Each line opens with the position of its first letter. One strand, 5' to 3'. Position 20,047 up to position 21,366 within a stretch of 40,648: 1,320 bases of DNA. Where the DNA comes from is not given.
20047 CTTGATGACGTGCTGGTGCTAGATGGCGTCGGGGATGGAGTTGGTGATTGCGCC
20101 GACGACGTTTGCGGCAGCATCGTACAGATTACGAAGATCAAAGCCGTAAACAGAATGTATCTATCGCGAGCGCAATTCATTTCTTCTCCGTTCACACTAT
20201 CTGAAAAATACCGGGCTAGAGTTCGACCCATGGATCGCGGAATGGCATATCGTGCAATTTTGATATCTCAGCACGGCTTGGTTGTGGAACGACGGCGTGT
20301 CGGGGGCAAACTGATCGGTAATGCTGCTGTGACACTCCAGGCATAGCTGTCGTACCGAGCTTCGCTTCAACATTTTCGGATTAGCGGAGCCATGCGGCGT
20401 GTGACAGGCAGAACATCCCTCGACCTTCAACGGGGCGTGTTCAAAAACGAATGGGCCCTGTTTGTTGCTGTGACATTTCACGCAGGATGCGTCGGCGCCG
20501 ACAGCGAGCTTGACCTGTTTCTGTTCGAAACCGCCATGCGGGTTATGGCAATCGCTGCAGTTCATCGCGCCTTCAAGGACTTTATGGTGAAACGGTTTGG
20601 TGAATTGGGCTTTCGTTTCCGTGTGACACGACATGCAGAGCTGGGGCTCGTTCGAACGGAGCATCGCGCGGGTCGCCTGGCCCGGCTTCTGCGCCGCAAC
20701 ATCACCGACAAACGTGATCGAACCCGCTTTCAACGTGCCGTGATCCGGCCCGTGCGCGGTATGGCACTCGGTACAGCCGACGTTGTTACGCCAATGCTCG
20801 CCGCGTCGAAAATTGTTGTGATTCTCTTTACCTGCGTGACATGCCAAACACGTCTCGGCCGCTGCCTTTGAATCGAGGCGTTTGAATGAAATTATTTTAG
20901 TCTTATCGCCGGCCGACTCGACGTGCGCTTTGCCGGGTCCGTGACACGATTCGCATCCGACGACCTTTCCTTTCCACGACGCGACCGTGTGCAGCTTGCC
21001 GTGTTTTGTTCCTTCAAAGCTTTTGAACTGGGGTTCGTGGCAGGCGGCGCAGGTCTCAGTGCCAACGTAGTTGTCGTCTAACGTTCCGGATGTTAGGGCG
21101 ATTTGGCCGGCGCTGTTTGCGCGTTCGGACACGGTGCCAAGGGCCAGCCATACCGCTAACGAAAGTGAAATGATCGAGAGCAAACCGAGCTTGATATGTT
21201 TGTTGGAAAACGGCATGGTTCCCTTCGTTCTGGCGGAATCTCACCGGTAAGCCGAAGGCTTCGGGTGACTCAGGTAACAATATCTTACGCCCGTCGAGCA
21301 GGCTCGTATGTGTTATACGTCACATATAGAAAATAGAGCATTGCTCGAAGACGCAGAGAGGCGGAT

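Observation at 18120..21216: MtrA-like decahaem and MtrB-like barrel pair without an MtrC/OmcA-type surface cytochrome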

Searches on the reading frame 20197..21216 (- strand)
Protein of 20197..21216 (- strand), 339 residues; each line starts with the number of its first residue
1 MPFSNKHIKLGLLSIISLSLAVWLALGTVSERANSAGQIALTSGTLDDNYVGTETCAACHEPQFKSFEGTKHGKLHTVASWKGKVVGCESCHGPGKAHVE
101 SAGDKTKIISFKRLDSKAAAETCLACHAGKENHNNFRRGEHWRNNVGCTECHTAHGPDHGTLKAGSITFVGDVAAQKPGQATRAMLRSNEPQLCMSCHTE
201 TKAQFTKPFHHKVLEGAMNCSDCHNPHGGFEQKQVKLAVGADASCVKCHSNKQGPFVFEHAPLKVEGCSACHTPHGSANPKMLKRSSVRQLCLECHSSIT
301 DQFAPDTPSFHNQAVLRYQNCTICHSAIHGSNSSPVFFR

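Call 5: search_protein_families(library=pfam, proteins=[window:20197-21216:-], max_evalue=0.01)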
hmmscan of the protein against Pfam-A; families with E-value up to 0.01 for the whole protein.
window:20197-21216:- (339 aa): 8 families
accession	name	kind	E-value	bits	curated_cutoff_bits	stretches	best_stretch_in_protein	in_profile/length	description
PF09699.15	Paired_CXXCH_1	-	3.1e-30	104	20.6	3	260-298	1-38/41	Doubled CXXCH motif (Paired_CXXCH_1)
PF14522.11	Cytochrome_C7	-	7.5e-15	54.9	24.8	2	210-273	8-67/67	Cytochrome c7 and related cytochrome c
PF22113.1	Mtrc-MtrF_II-IV_dom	-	4.4e-13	49.6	30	2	50-230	3-169/176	Outer membrane cytochrome MtrC/MtrF-like, domains II/IV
PF14537.11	Cytochrom_c3_2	-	7.8e-12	45.9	25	1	267-327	8-66/79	Cytochrome c3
PF22678.1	Cytochrom_c_NrfB-like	-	2.1e-10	41.4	27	2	88-157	1-70/89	Cytochrome c-type protein NrfB-like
PF13435.11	Cytochrome_C554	-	3.5e-09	37.9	20.8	1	115-153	43-84/84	Cytochrome c554 and c-prime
PF03264.19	Cytochrom_NNT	-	6.6e-09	36.2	24.1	1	180-238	25-86/174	NapC/NirT cytochrome c family, N-terminal region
PF02085.21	Cytochrom_CIII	-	1.1e-07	32.5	22.9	0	252-330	17-87/101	Class III cytochrome C family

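Call 6: search_protein_families(library=ncbifam, proteins=[window:20197-21216:-], max_evalue=0.01)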
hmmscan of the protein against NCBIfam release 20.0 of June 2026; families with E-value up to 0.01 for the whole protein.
window:20197-21216:- (339 aa): 12 families
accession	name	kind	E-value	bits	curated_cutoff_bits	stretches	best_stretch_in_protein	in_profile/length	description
TIGR03508.1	decahem_SO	subfamily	9.3e-71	238.3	192.2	2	181-334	107-257/258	DmsE family decaheme c-type cytochrome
NF041028.1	decahem_GSU2203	exception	6e-65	219.5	325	1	38-332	22-302/317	GSU2203 family decaheme c-type cytochrome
TIGR01905.1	paired_CXXCH_1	subfamily_domain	6.8e-26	89.9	25.2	3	260-298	1-38/41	doubled CXXCH domain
TIGR03153.1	cytochr_NrfH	equivalog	1.4e-14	54.3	134.2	2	182-236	19-71/138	cytochrome c nitrite reductase small subunit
NF008659.0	PRK11659.1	equivalog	1.6e-14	54.1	184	2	46-157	39-147/188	cytochrome c nitrite reductase pentaheme subunit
TIGR03146.1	cyt_nit_nrfB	equivalog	6.4e-13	49.2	166.6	1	120-252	11-144/145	cytochrome c nitrite reductase pentaheme subunit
NF041198.1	UshA_like_PCGU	equivalog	5.6e-11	41.7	275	2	84-136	471-516/519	UshA-like (seleno)protein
NF047727.1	4hemeCytCCctA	equivalog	9.9e-07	28.9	180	1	190-252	56-107/109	tetraheme c-type cytochrome CctA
TIGR04257.1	nanowire_3heme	domain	0.00041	20.4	40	0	206-273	12-75/75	c(7)-type cytochrome triheme domain-containing protein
NF043010.1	Cyt554_Nsmonas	equivalog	0.0023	17.4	400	0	39-75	15-53/238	cytochrome c-550 CycA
NF045722.1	c3_cytochr_TmcA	equivalog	0.0029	17.5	114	0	264-326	56-111/125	acidic tetraheme cytochrome c3 TmcA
TIGR01904.2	GSu_C4xC__C2xCH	domain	0.0057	16.4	27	1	47-99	15-63/73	CxxxxCH/CxxCH domain c-type cytochrome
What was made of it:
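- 20197..21216 (-): MtrA/DmsE-family periplasmic decahaem c-type cytochrome (339 aa, Sec signal, no lipobox). TIGR03508 scores 238.3 bits against a cutoff of 192.2 (call 6).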

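Call 9: search_solved_structures(query=window:20197-21216:-, max_evalue=0.001, show_alignments=2)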
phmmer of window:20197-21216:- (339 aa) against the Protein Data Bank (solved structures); distinct sequences matched with E-value up to 0.001: 4.
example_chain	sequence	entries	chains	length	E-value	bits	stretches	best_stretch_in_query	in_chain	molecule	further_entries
6r2q_A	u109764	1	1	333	1.1e-32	116.7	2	186-333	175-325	Cystathionine beta-synthase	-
6qvm_A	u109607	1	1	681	1.7e-10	43.8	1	55-138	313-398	Multiheme cytochrome cf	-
6i5b_A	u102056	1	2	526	5.8e-06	28.9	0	53-128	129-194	Uncharacterized protein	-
2ozy_A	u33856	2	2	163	1.9e-05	27.2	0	55-159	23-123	Cytochrome c-type protein nrfB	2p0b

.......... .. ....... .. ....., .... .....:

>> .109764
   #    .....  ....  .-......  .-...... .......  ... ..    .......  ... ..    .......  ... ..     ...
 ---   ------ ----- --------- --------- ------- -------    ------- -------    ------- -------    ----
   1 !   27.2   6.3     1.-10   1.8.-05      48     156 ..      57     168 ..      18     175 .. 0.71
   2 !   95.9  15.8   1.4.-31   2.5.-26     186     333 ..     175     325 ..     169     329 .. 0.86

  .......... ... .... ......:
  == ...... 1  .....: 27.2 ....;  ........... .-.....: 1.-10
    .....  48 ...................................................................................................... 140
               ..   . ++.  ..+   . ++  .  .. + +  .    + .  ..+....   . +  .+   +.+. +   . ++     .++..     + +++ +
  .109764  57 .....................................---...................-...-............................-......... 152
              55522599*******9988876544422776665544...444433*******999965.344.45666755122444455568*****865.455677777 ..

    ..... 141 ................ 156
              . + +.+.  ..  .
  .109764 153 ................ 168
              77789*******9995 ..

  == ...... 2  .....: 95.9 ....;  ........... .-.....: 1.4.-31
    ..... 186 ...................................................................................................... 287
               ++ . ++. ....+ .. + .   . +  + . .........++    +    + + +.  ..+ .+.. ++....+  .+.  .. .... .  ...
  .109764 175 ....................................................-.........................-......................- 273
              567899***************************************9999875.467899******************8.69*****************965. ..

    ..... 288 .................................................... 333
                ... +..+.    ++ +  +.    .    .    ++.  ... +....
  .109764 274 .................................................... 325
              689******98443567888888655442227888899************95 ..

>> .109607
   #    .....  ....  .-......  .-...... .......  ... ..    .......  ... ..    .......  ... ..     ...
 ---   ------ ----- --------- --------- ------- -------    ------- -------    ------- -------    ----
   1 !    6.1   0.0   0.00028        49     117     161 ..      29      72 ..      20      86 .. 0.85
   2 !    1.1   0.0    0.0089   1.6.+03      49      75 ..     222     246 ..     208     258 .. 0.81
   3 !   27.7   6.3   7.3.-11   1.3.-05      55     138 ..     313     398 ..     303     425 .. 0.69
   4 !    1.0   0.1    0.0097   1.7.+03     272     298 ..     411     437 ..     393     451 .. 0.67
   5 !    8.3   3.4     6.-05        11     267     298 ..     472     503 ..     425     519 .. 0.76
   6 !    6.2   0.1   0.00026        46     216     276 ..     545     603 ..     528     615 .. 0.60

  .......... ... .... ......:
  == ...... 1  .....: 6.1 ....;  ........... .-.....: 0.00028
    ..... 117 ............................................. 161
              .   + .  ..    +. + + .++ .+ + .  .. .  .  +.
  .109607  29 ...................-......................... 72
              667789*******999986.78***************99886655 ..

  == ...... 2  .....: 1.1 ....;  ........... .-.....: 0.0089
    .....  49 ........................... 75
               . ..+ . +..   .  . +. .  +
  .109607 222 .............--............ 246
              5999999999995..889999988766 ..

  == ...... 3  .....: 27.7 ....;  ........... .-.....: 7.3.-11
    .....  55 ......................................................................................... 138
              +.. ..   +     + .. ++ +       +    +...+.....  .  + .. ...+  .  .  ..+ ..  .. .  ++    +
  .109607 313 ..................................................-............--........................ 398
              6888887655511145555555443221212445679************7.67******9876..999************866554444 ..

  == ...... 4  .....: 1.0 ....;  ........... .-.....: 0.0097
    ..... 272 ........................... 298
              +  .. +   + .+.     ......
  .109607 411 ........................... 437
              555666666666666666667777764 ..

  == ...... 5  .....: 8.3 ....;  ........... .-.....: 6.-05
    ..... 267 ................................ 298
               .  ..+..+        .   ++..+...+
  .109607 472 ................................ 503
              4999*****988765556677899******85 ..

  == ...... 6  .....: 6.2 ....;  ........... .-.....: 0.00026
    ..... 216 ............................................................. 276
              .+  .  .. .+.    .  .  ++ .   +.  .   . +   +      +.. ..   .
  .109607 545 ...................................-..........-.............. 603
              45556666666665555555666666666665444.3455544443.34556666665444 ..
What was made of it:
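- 20197..21216 (-): The best PDB sequence match is MtrA 6r2q_A, E 1.1e-32 (call 9).
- On MtrA/MtrD/DmsE/MtoA/PioA decahaem cytochromes (TIGR03508): PDB: MtrA 116.7 bits against NrfB 27.2 bits (call 9).
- Closest known: MtrCAB of Shewanella. Same: The cytochrome is homologous to MtrA (call 9).
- MtrA is the best solved relative (call 9).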

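Call 35: find_related_loci(query=window:20197-21216:-, collection=genome_contigs, flank=10000)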
Query window:20197-21216:- (339 aa) in genome_contigs; peptide patterns used: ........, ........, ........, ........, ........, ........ (x = any residue, [..] = any of these).
155 stretches matched a pattern; 98 encode a relative of the query (tblastn E <= 1e-3); the best 80 are kept; 80 distinct loci.
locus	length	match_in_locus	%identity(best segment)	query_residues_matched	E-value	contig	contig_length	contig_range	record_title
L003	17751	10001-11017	86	1-339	0e+0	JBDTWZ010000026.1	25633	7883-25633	MAG: Acidobacteriota bacterium isolate cluster4_bin.104 NODE_2960_length_25633_cov_7.313551, whole genome shotgun sequen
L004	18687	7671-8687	85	1-339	0e+0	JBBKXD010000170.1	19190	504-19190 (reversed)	MAG: Pyrinomonadaceae bacterium isolate metabat_bins.193 k119_1491065, whole genome shotgun sequence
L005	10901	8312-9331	84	1-339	0e+0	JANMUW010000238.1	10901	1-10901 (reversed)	MAG: Acidobacteriota bacterium isolate SOY_1_B_metabat.193 SOY_1_B_k141_1720994, whole genome shotgun sequence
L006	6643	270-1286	80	1-339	0e+0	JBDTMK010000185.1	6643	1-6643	MAG: Pyrinomonadaceae bacterium isolate cluster3_bin.124 NODE_60410_length_6643_cov_5.139496, whole genome shotgun seque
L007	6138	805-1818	81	1-339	0e+0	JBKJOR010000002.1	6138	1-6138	MAG: Pyrinomonadaceae bacterium isolate ant_bin.423 k117_3498775, whole genome shotgun sequence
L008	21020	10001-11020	79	1-339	0e+0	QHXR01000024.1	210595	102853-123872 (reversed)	MAG: Acidobacteria bacterium isolate gp4 AA15 14_0903_13_30cm_scaffold_5120048_curated, whole genome shotgun sequence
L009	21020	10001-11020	77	1-339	0e+0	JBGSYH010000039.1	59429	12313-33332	MAG: Pyrinomonadaceae bacterium isolate JTS-RE86 k141_402187, whole genome shotgun sequence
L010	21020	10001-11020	74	1-339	3e-176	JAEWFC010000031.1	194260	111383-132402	MAG: Acidobacteria bacterium isolate OH_PBlB_17 k127_1086900, whole genome shotgun sequence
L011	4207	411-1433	72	4-339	1e-176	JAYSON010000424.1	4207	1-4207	MAG: Chloracidobacterium sp. isolate GFS_11198 GFS_11198_423, whole genome shotgun sequence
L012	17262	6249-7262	75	1-339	4e-178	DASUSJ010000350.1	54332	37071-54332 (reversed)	MAG TPA_asm: Pyrinomonadaceae bacterium isolate SMAG_U1733 k141_853447, whole genome shotgun sequence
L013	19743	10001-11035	68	1-339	2e-159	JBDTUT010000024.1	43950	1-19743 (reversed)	MAG: Acidobacteriota bacterium isolate cluster3_bin.50 NODE_2155_length_43950_cov_17.533227, whole genome shotgun sequen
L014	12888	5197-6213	68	4-339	6e-158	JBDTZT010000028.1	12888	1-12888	MAG: Actinomycetota bacterium isolate cluster4_bin.173 NODE_11535_length_12888_cov_5.440895, whole genome shotgun sequen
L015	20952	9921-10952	67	4-339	1e-156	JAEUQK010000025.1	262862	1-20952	MAG: Blastocatellia bacterium isolate new MAG-249 k141_988080, whole genome shotgun sequence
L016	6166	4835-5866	67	4-339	1e-155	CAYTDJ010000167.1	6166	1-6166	MAG TPA_asm: uncultured Chloracidobacterium sp. isolate SRP173033_co2_79 genome assembly, contig: NODE_8933_length_6166_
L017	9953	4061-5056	67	4-339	6e-154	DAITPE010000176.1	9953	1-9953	MAG TPA_asm: Pyrinomonadaceae bacterium isolate CTOTU26050 NODE_924_length_9953_cov_3.612851, whole genome shotgun seque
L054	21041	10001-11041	55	6-339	8e-123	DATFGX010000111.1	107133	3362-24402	MAG TPA_asm: Blastocatellia bacterium isolate SMAG_U8674 k141_1570028, whole genome shotgun sequence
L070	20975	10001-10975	52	6-339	1e-114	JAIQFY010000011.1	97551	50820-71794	MAG: Terriglobia bacterium isolate SRVP_39 SRVP18_hole-7m-from-trench_1_20cm_scaffold_96, whole genome shotgun sequence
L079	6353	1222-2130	45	14-339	3e-86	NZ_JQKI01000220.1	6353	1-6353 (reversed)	Edaphobacter aggregans DSM 19364 Q363DRAFT_scaffold00209.209_C, whole genome shotgun sequence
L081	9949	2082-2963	39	10-331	3e-70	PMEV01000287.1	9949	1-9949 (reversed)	MAG: Bryobacterales bacterium isolate fen_330 73.20120700_E1D.21_contig_3303, whole genome shotgun sequence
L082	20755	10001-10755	50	59-338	5e-70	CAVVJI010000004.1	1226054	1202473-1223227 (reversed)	MAG: Candidatus Acidoferrales bacterium isolate MFD01689.bin.2.12 genome assembly, contig: contig_29687, whole genome sh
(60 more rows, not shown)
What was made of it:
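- On Mto-type cluster (MtoA, MtoB, MtoD, CymA/MtoC): The host is an uncultured MAG lineage (call 35).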

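Call 42: search_protein_families(library=pfam, proteins=[L079:2082-4349:+, L082:11276-13252:+, L081:25-2034:+, L070:11028-13037:+, L070:13271-14299:+, L015:13370-15259:+, L054:14984-16960:+, L054:13505-14407:+], max_evalue=0.01)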
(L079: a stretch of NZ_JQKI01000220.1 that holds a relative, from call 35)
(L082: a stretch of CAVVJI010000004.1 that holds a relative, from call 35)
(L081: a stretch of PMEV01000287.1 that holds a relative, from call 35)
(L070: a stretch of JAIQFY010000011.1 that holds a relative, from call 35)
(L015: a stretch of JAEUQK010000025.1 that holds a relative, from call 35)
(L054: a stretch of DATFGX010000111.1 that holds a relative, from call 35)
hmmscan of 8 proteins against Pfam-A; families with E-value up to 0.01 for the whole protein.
L079:2082-4349:+ (755 aa): 1 family
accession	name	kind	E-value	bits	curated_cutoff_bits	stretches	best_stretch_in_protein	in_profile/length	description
PF13505.12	OMP_b-brl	-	9.2e-06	26.4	28.7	0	659-755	89-175/175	Outer membrane protein beta-barrel domain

L082:11276-13252:+ (658 aa): 0 families

L081:25-2034:+ (669 aa): 6 families
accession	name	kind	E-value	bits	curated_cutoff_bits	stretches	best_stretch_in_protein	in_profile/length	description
PF22113.1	Mtrc-MtrF_II-IV_dom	-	3.4e-55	186.7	30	2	494-667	1-175/176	Outer membrane cytochrome MtrC/MtrF-like, domains II/IV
PF14522.11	Cytochrome_C7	-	2.3e-13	50.2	24.8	2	280-339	13-66/67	Cytochrome c7 and related cytochrome c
PF09699.15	Paired_CXXCH_1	-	4.7e-10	39.4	20.6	1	277-314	3-38/41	Doubled CXXCH motif (Paired_CXXCH_1)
PF14537.11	Cytochrom_c3_2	-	1.6e-07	32.2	25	0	501-532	8-39/79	Cytochrome c3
PF09134.16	Invasin_D3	-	0.00091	20.1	33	1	375-453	16-84/98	Invasin, domain 3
PF02085.21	Cytochrom_CIII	-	0.0037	18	22.9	0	193-243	27-71/101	Class III cytochrome C family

L070:11028-13037:+ (669 aa): 0 families

L070:13271-14299:+ (342 aa): 7 families
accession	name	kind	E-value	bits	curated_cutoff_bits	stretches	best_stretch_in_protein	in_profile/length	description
PF14537.11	Cytochrom_c3_2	-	4.7e-05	24.2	25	1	108-164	18-69/79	Cytochrome c3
PF22113.1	Mtrc-MtrF_II-IV_dom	-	5.6e-05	23.2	30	0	62-162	81-166/176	Outer membrane cytochrome MtrC/MtrF-like, domains II/IV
PF13435.11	Cytochrome_C554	-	8.3e-05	23.9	20.8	1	179-224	35-83/84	Cytochrome c554 and c-prime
PF02335.20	Cytochrom_C552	-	0.0001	21.9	24.1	1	108-201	79-177/438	Cytochrome c552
PF14522.11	Cytochrome_C7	-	0.0002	21.6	24.8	0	192-230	13-54/67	Cytochrome c7 and related cytochrome c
PF02085.21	Cytochrom_CIII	-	0.0058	17.4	22.9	0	107-224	21-101/101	Class III cytochrome C family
PF22678.1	Cytochrom_c_NrfB-like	-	0.0095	16.8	27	0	96-164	29-70/89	Cytochrome c-type protein NrfB-like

L015:13370-15259:+ (629 aa): 8 families
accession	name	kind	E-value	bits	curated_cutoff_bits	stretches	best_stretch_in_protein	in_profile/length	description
PF01292.26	Ni_hydr_CYTB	-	6.8e-15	55.7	30.1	1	402-577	4-165/179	Prokaryotic cytochrome b561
PF14522.11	Cytochrome_C7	-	1.2e-13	51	24.8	2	169-235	12-66/67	Cytochrome c7 and related cytochrome c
PF09699.15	Paired_CXXCH_1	-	7e-13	48.5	20.6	2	230-261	8-38/41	Doubled CXXCH motif (Paired_CXXCH_1)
PF14537.11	Cytochrom_c3_2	-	3.9e-10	40.5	25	2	230-329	8-78/79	Cytochrome c3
PF14358.11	DUF4405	-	4.6e-05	24.3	26.7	1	408-464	3-64/66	Domain of unknown function (DUF4405)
PF02085.21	Cytochrom_CIII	-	0.00012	22.8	22.9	0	228-329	30-101/101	Class III cytochrome C family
PF03264.19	Cytochrom_NNT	-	0.0012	19.1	24.1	0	194-235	121-164/174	NapC/NirT cytochrome c family, N-terminal region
PF01794.25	Ferric_reduct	-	0.0025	18.3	28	1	417-541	7-99/121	Ferric reductase like transmembrane component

L054:14984-16960:+ (658 aa): 7 families
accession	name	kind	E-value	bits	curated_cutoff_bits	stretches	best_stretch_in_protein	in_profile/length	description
PF14522.11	Cytochrome_C7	-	8.3e-15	54.8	24.8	4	73-142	10-66/67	Cytochrome c7 and related cytochrome c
PF01292.26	Ni_hydr_CYTB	-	1.2e-12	48.5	30.1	1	413-594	2-169/179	Prokaryotic cytochrome b561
PF14537.11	Cytochrom_c3_2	-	2.3e-10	41.2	25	0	108-212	8-78/79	Cytochrome c3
PF22113.1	Mtrc-MtrF_II-IV_dom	-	6.7e-10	39.2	30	3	178-343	7-165/176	Outer membrane cytochrome MtrC/MtrF-like, domains II/IV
PF09699.15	Paired_CXXCH_1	-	1.4e-08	34.7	20.6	1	176-215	4-39/41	Doubled CXXCH motif (Paired_CXXCH_1)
PF02085.21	Cytochrom_CIII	-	9.8e-05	23.1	22.9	0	301-343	41-84/101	Class III cytochrome C family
PF14358.11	DUF4405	-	0.00028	21.8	26.7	1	421-477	3-64/66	Domain of unknown function (DUF4405)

L054:13505-14407:+ (300 aa): 9 families
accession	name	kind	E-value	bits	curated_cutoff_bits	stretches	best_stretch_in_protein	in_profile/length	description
PF14537.11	Cytochrom_c3_2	-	1.9e-07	31.9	25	1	91-147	17-71/79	Cytochrome c3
PF14522.11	Cytochrome_C7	-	2.9e-07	30.6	24.8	0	96-185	11-67/67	Cytochrome c7 and related cytochrome c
PF13435.11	Cytochrome_C554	-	1.8e-06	29.2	20.8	1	90-140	38-83/84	Cytochrome c554 and c-prime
PF02335.20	Cytochrom_C552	-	2.9e-05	23.7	24.1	0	91-184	78-175/438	Cytochrome c552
PF02085.21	Cytochrom_CIII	-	0.00022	21.9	22.9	0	99-209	29-101/101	Class III cytochrome C family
PF09699.15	Paired_CXXCH_1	-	0.00035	20.6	20.6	0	101-112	7-18/41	Doubled CXXCH motif (Paired_CXXCH_1)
PF03264.19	Cytochrom_NNT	-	0.00075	19.7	24.1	0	88-141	113-165/174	NapC/NirT cytochrome c family, N-terminal region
PF16694.10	Cytochrome_P460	-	0.0021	18.9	27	1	62-118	67-124/125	Cytochrome P460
PF22113.1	Mtrc-MtrF_II-IV_dom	-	0.0022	18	30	0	41-187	24-166/176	Outer membrane cytochrome MtrC/MtrF-like, domains II/IV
